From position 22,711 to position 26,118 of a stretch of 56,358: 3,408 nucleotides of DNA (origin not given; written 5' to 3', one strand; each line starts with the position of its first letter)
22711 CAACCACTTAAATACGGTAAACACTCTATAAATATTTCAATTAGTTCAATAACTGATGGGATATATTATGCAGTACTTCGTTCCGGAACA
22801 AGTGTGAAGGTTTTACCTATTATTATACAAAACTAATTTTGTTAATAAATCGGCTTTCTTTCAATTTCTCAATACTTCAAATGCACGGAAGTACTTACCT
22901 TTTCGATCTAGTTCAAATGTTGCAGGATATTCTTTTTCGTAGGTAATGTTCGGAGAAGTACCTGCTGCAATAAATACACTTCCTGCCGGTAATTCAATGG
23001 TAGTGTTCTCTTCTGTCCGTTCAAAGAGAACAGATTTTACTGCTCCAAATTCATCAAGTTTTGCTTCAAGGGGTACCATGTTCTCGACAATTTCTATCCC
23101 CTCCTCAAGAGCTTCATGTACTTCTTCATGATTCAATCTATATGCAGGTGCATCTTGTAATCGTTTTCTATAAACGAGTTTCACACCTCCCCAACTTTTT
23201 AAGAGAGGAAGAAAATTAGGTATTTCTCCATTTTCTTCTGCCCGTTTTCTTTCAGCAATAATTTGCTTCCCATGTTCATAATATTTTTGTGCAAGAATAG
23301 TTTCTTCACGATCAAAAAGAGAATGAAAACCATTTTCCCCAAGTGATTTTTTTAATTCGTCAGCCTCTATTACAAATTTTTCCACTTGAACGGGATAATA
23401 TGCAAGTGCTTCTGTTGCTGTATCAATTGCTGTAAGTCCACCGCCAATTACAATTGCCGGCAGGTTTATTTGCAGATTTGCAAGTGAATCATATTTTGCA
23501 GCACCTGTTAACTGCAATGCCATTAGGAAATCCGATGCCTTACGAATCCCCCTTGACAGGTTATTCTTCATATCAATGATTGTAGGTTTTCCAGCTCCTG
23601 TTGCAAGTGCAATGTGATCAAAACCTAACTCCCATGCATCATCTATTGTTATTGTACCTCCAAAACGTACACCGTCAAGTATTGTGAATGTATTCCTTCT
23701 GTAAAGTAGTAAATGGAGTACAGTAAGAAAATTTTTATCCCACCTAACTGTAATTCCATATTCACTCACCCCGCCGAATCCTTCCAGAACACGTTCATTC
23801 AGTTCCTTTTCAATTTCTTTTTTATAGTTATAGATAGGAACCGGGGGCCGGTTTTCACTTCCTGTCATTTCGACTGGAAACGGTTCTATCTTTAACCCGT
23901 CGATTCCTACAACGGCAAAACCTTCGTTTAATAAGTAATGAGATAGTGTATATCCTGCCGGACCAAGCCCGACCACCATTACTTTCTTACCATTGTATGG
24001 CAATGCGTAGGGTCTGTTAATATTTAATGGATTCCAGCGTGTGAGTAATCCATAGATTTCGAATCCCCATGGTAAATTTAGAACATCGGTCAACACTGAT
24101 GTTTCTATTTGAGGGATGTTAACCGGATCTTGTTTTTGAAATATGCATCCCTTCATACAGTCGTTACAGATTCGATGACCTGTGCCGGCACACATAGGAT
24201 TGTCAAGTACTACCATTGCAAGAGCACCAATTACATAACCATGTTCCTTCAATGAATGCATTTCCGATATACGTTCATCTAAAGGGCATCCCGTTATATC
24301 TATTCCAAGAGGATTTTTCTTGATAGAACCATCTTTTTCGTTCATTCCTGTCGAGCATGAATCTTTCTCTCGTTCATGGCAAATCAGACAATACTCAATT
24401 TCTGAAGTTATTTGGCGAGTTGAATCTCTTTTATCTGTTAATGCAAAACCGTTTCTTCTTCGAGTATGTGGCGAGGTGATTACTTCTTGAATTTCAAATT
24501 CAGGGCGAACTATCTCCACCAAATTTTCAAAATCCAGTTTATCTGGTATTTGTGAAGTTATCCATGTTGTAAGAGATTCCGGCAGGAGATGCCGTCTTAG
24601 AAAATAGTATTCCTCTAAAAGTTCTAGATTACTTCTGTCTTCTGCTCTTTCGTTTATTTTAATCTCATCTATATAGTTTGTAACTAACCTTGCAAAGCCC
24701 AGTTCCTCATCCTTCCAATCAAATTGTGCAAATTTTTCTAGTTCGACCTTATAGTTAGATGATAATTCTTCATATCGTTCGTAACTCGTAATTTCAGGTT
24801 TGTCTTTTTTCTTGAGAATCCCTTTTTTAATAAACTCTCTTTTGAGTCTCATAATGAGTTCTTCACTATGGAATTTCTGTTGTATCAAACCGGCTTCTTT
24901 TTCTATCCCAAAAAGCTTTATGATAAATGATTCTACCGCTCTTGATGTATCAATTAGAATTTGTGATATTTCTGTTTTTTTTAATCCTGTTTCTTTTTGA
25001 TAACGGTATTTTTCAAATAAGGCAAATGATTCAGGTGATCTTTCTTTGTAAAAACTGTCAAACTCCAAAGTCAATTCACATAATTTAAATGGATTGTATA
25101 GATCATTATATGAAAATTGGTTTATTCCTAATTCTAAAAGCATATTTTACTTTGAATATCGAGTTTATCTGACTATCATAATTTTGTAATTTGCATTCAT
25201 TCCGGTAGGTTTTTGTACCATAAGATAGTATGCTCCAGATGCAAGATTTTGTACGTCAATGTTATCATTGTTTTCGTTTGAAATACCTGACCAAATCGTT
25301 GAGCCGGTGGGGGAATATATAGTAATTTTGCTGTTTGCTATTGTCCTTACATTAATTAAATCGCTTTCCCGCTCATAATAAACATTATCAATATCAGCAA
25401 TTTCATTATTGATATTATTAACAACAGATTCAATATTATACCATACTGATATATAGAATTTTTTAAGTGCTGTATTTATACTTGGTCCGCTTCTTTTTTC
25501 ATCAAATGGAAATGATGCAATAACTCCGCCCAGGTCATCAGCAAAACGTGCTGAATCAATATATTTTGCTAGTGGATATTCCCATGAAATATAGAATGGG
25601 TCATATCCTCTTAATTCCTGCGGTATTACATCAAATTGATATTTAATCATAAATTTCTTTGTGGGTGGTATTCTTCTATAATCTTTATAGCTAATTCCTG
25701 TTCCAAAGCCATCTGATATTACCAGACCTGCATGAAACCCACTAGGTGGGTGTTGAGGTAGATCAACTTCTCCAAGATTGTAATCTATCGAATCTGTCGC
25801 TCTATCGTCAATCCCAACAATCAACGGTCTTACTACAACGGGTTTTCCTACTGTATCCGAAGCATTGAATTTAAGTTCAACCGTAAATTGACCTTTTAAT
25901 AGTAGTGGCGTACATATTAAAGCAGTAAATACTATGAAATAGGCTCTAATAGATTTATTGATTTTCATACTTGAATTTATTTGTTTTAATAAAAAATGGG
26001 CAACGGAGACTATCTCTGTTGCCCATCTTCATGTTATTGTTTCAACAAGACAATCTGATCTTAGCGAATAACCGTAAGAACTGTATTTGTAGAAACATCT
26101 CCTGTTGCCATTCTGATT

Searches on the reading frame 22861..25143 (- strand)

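Call 15: search_protein_families(library=pfam, proteins=[window:22861-25143:-], max_evalue=0.0001)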
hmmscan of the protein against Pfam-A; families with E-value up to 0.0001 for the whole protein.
window:22861-25143:- (760 aa): 1 family
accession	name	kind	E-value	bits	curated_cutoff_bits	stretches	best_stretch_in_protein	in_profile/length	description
PF07992.20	Pyr_redox_2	-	2.1e-11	44.2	26.1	1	386-749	1-255/291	Pyridine nucleotide-disulphide oxidoreductase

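Call 78: search_protein_families(library=ncbifam, proteins=[window:22861-25143:-], max_evalue=0.001)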
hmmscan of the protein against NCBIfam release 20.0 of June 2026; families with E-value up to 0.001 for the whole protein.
window:22861-25143:- (760 aa): 14 families
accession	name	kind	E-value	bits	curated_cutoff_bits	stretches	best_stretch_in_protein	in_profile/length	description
NF005128.0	PRK06567.1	equivalog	3.1e-140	469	1072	1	57-711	52-683/1031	putative bifunctional glutamate synthase subunit beta/2-polyprenylphenol hydroxylase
NF009414.0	PRK12778.1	equivalog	2.5e-22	79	1103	2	453-579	463-589/752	bifunctional dihydroorotate dehydrogenase B NAD binding subunit/NADPH-dependent glutamate synthase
TIGR01316.1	gltA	equivalog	4.2e-22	78.6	471.75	2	453-580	165-292/449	NADPH-dependent glutamate synthase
NF009410.0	PRK12771.1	subfamily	4e-16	58.7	516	2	487-712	204-350/566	NAD(P)-binding protein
NF009415.0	PRK12779.1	equivalog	1.1e-14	53.4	1519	1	494-579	379-466/944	putative bifunctional glutamate synthase subunit beta/2-polyprenylphenol hydroxylase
NF009409.0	PRK12770.1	subfamily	6.4e-13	48.5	343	1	508-582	120-195/360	putative glutamate synthase subunit beta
TIGR03315.1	Se_ygfK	equivalog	3.2e-12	44.8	835.3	1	284-412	449-564/1012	putative selenate reductase subunit YgfK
NF009454.0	PRK12814.1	equivalog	6.9e-12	44.5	916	1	492-581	264-344/657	putative NADPH-dependent glutamate synthase small subunit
TIGR01317.1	GOGAT_sm_gam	subfamily_domain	1.1e-09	37.6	447.7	1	282-411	54-169/485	glutamate synthase small subunit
NF009413.0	PRK12775.1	equivalog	1.4e-09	36.4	1895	1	491-575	500-586/1006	putative trifunctional 2-polyprenylphenol hydroxylase/glutamate synthase subunit beta/ferritin domain-containing protein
NF009408.0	PRK12769.1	equivalog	4.3e-07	28.4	1003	0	658-711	499-549/659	formate-dependent uric acid utilization protein AegA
TIGR01318.1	gltD_gamma_fam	subfamily_domain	5.1e-07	28.6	482.95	0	286-415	54-171/467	glutamate synthase, small subunit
TIGR01292.1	TRX_reduct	equivalog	3.6e-05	22.7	343.45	0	654-746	167-250/300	thioredoxin-disulfide reductase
NF010590.0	PRK13984.1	equivalog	0.0005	18.3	946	0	671-709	470-507/611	putative oxidoreductase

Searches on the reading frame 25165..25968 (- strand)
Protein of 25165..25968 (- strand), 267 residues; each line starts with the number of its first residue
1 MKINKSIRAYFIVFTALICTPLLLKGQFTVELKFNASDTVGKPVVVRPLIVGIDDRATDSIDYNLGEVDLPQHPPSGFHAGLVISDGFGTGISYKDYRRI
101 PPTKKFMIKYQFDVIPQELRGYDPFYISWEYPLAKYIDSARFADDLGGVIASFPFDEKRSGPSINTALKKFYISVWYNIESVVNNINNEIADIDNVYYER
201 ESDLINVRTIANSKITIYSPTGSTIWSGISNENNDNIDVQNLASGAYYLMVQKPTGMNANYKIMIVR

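Call 5: search_protein_families(library=pfam, proteins=[window:25165-25968:-], max_evalue=0.01)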
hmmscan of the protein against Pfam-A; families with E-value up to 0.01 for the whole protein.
window:25165-25968:- (267 aa): 1 family
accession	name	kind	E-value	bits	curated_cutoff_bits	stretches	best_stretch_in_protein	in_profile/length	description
PF18962.6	Por_Secre_tail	-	1.9e-06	28.5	27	1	204-265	9-75/75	Secretion system C-terminal sorting domain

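Call 6: search_protein_families(library=ncbifam, proteins=[window:25165-25968:-], max_evalue=0.01)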
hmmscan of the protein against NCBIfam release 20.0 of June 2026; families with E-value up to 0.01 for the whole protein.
window:25165-25968:- (267 aa): 1 family
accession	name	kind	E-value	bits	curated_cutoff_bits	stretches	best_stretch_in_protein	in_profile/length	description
TIGR04183.1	Por_Secre_tail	domain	4.4e-06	26.6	23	1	205-265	13-71/72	T9SS type A sorting domain-containing protein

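Call 47: search_protein_families(library=pfam, alignment_id=A4, max_evalue=1)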
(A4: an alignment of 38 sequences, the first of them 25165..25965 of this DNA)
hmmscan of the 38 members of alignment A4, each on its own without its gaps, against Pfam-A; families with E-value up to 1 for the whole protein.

A. member 1, window:25165-25965:- (266 aa): 4 families
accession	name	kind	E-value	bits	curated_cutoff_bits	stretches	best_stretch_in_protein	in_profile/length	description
PF18962.6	Por_Secre_tail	-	1.9e-06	28.5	27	1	203-264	9-75/75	Secretion system C-terminal sorting domain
PF01992.21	vATP-synt_AC39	-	0.028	14.2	29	1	154-214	160-217/339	ATP synthase (C/AC39) subunit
PF04151.21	PPC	-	0.031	15.6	25.9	1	208-251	21-69/70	Bacterial pre-peptidase C-terminal domain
PF13585.12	CHU_C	-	0.093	13.3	27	1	206-258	23-78/86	CHU_C Type IX secretion signal domain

B. families by the number of members that match (of 38 scanned): 14 families
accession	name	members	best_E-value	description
PF18962.6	Por_Secre_tail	27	2.6e-11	Secretion system C-terminal sorting domain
PF22095.1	BT_3535-like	2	0.043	BT_3535-like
PF01992.21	vATP-synt_AC39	1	0.028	ATP synthase (C/AC39) subunit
PF04151.21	PPC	1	0.031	Bacterial pre-peptidase C-terminal domain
PF16640.11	Big_3_5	1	0.038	Bacterial Ig-like domain (group 3)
PF11589.14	DUF3244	1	0.07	Domain of unknown function (DUF3244)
PF13415.12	Kelch_3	1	0.086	Galactose oxidase, central domain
PF11893.13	DUF3413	1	0.092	Domain of unknown function (DUF3413)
PF13585.12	CHU_C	1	0.093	CHU_C Type IX secretion signal domain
PF20240.3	DUF6597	1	0.13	Domain of unknown function (DUF6597)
PF16708.10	LppA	1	0.16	Lipoprotein confined to pathogenic Mycobacterium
PF09186.17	DUF1949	1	0.17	Domain of unknown function (DUF1949)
PF21927.1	McpB_HAMP_2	1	0.18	Methyl-accepting chemotaxis protein McpB, second HAMP domain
PF19417.4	RnlA_toxin_N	1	0.22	RNase LS, bacterial toxin N-terminal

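Call 48: search_solved_structures(query=A4, max_evalue=5)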
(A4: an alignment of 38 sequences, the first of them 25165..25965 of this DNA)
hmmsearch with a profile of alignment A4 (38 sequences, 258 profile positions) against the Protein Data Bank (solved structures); distinct sequences matched with E-value up to 5: 17.
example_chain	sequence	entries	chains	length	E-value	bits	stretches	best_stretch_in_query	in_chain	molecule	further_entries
7pzj_A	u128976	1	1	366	6e-10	42.2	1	182-250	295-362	Lipase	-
8glk_D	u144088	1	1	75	2.5e-09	40.1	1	185-257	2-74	Endonuclease I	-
8glj_D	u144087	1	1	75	3e-09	39.9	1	184-257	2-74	Por secretion system C-terminal sorting domain-containing protein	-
5jvk_A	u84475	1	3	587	5.5e-07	32.5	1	172-258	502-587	Uncharacterized protein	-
8h97_A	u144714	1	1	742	2.9e-05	26.8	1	172-257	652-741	Beta-agarase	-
9whd_A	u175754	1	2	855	4.9e-05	26.1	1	177-257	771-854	GH167 glycoside hydrolase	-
8qb1_A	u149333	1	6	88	6e-05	25.8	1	185-257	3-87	Mirolase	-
5uyt_A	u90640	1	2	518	0.00012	24.8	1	184-256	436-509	Ice-binding protein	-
7pq4_A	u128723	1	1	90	0.02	17.6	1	176-257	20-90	Arginine-specific cysteine proteinase (Arg-gingipain)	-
5hfs_A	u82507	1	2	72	0.025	17.2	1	196-257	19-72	Gingipain R2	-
5ag9_A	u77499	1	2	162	0.049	16.3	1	168-256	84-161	Gingipain R2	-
5ag8_A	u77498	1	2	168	0.13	14.9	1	196-256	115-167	GINGIPAIN R2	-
9x1i_A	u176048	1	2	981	0.25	14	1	202-255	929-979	Endo-beta-N-acetylglucosaminidase HS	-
5m11_A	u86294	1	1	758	0.44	13.1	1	183-255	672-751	Immunoreactive 84kD antigen PG93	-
8bdw_A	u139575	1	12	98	0.48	13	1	199-246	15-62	Cell surface adherence protein,collagen-binding domain, LPXTG-motif cell wall anchor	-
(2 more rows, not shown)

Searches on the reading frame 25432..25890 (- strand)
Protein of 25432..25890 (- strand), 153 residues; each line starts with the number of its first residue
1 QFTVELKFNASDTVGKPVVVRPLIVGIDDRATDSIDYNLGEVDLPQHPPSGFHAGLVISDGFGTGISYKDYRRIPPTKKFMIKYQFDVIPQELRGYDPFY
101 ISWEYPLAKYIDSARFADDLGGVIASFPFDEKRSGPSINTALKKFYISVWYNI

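Call 71: find_homologous_proteins(query=A8, max_evalue=0.001)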
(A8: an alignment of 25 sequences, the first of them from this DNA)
Query A8 (25 sequences) (153 aa, profile of the alignment): 9 proteins with E <= 0.001 among 1619 candidates.
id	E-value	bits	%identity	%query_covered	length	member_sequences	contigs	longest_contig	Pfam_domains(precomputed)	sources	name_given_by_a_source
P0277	6.7e-35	139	100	100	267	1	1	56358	PF18962.8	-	-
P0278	2.9e-30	124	69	100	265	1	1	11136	-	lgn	-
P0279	1.0e-28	119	69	99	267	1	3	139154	PF18962.8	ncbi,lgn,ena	-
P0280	2.8e-28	117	63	84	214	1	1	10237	PF18962.8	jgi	jgi:hypothetical protein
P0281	5.2e-26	110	61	100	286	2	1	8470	PF18962.8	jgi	-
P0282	3.4e-25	107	56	99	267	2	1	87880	PF18962.8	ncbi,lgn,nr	ncbi:MAG: hypothetical protein JST20_03200 [Bacteroidetes bacterium]|nr:hypothetical protein [Bacter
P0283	2.8e-21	95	30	99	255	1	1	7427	PF18962.8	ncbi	-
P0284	1.8e-18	85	35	87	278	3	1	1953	PF18962.8,PF13860.13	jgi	-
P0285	2.1e-7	49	33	17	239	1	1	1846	-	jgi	jgi:hypothetical protein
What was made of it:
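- Tried and rejected: The wider distribution of M remains unknown (call 71).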
